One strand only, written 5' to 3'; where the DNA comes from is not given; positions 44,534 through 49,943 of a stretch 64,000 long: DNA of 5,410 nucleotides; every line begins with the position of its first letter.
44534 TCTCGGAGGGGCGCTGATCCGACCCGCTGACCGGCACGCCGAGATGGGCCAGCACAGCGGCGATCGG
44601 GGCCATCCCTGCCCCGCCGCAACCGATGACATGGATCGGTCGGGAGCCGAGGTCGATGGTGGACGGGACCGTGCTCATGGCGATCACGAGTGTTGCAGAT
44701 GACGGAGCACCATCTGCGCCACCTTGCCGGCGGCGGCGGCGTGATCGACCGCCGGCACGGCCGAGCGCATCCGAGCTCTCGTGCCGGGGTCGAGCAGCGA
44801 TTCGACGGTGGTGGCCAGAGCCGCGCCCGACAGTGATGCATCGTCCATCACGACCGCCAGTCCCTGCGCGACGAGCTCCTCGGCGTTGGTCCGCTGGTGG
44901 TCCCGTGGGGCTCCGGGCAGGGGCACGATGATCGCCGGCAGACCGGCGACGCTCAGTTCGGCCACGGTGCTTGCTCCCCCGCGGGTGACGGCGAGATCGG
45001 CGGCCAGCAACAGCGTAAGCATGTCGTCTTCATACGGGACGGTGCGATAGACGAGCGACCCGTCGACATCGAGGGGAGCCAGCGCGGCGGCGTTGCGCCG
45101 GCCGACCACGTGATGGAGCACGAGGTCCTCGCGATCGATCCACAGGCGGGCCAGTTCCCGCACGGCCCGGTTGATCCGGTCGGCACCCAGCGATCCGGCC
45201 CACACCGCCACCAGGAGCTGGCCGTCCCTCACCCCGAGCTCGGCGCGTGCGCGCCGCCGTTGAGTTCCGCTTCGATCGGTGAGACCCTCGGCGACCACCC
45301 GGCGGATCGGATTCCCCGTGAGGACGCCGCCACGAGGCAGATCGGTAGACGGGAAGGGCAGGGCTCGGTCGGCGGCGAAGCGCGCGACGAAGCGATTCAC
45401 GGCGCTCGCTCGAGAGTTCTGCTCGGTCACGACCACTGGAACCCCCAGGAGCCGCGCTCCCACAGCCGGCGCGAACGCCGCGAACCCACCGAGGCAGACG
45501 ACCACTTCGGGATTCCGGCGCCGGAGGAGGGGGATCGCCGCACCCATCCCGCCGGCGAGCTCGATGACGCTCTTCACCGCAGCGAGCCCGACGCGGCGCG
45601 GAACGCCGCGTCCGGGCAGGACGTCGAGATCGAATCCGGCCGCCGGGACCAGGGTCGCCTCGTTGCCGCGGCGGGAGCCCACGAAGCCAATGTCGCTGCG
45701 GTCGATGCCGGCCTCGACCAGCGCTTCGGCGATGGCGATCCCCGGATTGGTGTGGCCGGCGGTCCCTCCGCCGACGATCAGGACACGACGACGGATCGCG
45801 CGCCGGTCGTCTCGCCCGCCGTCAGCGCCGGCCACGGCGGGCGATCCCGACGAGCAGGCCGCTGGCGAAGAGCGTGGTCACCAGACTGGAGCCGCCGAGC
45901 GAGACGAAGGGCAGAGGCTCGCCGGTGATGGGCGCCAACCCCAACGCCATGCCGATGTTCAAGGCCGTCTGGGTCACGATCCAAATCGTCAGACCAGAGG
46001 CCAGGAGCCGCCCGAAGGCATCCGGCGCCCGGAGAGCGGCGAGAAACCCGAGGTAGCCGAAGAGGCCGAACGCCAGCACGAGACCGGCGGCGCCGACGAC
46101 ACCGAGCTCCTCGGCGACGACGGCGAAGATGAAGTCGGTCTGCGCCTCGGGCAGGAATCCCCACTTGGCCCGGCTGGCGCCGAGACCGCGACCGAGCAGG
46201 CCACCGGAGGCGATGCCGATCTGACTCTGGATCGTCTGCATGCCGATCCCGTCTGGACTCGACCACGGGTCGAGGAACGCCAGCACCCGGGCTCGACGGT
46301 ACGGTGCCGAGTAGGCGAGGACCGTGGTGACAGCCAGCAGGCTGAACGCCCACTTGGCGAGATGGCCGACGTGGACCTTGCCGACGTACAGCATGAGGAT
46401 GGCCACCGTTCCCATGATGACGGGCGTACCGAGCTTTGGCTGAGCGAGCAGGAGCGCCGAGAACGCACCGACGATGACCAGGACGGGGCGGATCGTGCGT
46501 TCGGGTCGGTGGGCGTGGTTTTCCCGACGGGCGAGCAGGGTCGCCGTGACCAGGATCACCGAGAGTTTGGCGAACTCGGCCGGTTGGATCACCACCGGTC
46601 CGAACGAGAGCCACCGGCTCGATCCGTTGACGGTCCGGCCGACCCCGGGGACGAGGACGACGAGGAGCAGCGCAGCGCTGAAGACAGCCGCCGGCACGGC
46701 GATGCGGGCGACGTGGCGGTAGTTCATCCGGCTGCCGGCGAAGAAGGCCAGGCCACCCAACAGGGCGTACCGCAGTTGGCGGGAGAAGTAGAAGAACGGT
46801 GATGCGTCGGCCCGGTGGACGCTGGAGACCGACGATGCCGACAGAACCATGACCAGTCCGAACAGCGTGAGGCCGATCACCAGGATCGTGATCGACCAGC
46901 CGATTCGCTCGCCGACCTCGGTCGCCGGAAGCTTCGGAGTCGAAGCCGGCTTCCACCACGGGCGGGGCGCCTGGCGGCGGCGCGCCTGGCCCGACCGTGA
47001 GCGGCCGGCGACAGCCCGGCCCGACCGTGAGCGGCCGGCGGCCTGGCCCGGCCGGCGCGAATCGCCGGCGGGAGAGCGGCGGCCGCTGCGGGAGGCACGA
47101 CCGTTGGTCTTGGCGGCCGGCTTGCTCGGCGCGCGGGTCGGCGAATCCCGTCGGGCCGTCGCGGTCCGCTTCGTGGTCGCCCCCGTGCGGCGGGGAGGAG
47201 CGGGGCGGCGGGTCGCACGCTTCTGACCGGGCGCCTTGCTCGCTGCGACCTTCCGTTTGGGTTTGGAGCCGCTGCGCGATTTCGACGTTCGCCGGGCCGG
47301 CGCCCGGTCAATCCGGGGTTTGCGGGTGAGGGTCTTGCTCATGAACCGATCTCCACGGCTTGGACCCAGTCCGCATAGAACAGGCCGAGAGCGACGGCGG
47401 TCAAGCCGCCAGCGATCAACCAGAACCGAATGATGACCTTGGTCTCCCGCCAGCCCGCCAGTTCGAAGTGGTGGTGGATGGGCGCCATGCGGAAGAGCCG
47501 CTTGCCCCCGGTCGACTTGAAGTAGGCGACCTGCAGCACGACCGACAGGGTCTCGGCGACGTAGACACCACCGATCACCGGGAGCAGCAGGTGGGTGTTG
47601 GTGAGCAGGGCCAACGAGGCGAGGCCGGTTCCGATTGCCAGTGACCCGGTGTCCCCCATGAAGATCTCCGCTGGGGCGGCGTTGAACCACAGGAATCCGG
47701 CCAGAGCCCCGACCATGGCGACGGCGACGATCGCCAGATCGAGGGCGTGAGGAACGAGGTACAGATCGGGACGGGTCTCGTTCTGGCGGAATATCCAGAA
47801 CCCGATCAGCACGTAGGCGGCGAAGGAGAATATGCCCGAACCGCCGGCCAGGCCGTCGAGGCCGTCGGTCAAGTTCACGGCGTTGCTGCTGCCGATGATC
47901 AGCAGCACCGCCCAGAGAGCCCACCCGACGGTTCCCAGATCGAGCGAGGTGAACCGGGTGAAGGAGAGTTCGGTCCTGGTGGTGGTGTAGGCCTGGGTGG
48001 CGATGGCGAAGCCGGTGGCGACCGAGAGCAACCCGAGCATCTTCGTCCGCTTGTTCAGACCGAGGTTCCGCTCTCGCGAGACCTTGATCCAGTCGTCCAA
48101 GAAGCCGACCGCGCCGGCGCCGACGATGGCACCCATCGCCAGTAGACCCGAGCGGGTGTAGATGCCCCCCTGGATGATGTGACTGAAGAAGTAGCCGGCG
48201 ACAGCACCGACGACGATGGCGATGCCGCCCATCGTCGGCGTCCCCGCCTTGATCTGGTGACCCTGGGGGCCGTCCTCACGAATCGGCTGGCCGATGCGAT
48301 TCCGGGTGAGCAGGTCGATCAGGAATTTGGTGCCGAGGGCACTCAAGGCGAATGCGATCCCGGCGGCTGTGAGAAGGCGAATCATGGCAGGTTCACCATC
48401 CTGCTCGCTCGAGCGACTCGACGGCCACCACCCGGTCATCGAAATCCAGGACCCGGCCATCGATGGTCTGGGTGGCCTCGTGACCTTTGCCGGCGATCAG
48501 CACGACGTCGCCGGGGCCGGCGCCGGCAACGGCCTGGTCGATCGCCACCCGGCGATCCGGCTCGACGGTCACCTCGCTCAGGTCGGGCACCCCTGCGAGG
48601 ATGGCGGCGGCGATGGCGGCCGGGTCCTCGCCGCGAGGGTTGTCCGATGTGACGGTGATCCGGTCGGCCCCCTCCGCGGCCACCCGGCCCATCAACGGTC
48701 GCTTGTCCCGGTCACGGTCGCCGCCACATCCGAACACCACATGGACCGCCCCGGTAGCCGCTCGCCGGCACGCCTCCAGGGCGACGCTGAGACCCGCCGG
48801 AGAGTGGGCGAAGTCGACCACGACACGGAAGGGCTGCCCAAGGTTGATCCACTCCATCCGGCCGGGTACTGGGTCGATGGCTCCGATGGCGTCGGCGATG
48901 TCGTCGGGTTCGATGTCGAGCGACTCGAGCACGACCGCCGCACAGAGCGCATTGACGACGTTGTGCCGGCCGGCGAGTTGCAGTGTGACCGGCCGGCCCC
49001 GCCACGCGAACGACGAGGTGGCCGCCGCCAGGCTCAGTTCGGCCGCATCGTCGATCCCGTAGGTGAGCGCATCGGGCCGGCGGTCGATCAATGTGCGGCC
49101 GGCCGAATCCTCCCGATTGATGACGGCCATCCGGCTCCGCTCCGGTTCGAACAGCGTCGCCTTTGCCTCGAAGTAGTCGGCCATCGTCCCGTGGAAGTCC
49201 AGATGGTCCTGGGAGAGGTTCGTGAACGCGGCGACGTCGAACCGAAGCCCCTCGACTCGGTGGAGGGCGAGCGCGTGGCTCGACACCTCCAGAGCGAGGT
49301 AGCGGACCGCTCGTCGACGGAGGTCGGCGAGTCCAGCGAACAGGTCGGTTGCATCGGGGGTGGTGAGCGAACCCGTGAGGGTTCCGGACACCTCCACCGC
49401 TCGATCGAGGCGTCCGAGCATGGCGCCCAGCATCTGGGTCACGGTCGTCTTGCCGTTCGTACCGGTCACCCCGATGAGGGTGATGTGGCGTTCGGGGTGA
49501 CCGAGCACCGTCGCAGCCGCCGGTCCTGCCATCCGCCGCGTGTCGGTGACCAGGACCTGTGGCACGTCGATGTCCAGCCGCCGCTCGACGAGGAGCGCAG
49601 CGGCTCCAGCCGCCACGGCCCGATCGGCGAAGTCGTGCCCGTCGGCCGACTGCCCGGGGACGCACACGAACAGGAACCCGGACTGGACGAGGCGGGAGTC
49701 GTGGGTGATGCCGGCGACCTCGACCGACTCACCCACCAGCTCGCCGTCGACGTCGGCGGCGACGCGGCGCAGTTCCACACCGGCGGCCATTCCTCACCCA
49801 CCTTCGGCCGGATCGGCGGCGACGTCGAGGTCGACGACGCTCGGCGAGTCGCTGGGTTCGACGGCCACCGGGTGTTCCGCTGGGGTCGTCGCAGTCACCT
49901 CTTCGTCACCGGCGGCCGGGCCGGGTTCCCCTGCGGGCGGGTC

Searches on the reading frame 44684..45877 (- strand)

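Call 30: search_protein_families(library=pfam, proteins=[window:44684-45877:-], max_evalue=0.001)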
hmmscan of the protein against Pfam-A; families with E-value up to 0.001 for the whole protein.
window:44684-45877:- (397 aa): 3 families
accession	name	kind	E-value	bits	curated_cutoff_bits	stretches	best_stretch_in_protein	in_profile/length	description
PF04101.22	Glyco_tran_28_C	-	1.7e-31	110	22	1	223-373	2-153/166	Glycosyltransferase family 28 C-terminal domain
PF03033.26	Glyco_transf_28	-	3.4e-21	76.2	26.2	1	32-169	1-135/139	Glycosyltransferase family 28 N-terminal domain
PF13579.12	Glyco_trans_4_4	-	0.00013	22.8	29.7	1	49-168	10-117/158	Glycosyl transferase 4-like domain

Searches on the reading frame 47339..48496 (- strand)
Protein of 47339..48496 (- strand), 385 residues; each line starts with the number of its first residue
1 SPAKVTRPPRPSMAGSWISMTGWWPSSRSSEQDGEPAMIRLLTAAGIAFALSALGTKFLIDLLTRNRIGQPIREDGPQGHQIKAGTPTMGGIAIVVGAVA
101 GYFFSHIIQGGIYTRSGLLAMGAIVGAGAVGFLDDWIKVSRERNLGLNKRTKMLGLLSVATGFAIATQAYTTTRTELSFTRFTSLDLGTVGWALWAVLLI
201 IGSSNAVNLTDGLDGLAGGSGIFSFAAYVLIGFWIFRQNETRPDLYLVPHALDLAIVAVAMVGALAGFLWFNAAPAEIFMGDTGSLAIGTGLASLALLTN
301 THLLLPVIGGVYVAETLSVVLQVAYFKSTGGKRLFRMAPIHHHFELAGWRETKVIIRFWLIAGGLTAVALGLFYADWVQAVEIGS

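Call 30: search_protein_families(library=pfam, proteins=[window:47339-48496:-], max_evalue=0.001)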
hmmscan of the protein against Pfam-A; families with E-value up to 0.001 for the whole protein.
window:47339-48496:- (385 aa): 2 families
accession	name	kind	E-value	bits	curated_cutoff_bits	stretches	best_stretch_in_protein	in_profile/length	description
PF00953.26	Glycos_transf_4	-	2.1e-32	112.8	27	1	120-298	4-158/160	Glycosyl transferase family 4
PF10555.14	MraY_sig1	-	5e-06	26.2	20.1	1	83-95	1-13/13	Phospho-N-acetylmuramoyl-pentapeptide-transferase signature 1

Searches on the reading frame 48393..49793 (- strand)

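Call 30: search_protein_families(library=pfam, proteins=[window:48393-49793:-], max_evalue=0.001)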
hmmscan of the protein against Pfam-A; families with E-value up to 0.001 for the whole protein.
window:48393-49793:- (466 aa): 3 families
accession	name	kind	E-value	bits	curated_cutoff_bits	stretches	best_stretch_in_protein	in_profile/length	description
PF08245.18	Mur_ligase_M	-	6.5e-45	154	24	1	109-288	1-199/200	Mur ligase middle domain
PF02875.26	Mur_ligase_C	-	1.8e-33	116.5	28.4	1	311-437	1-127/127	Mur ligase, glutamate ligase domain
PF01225.30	Mur_ligase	-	1.9e-09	38.2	21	1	26-80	2-58/95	Mur ligase family, catalytic domain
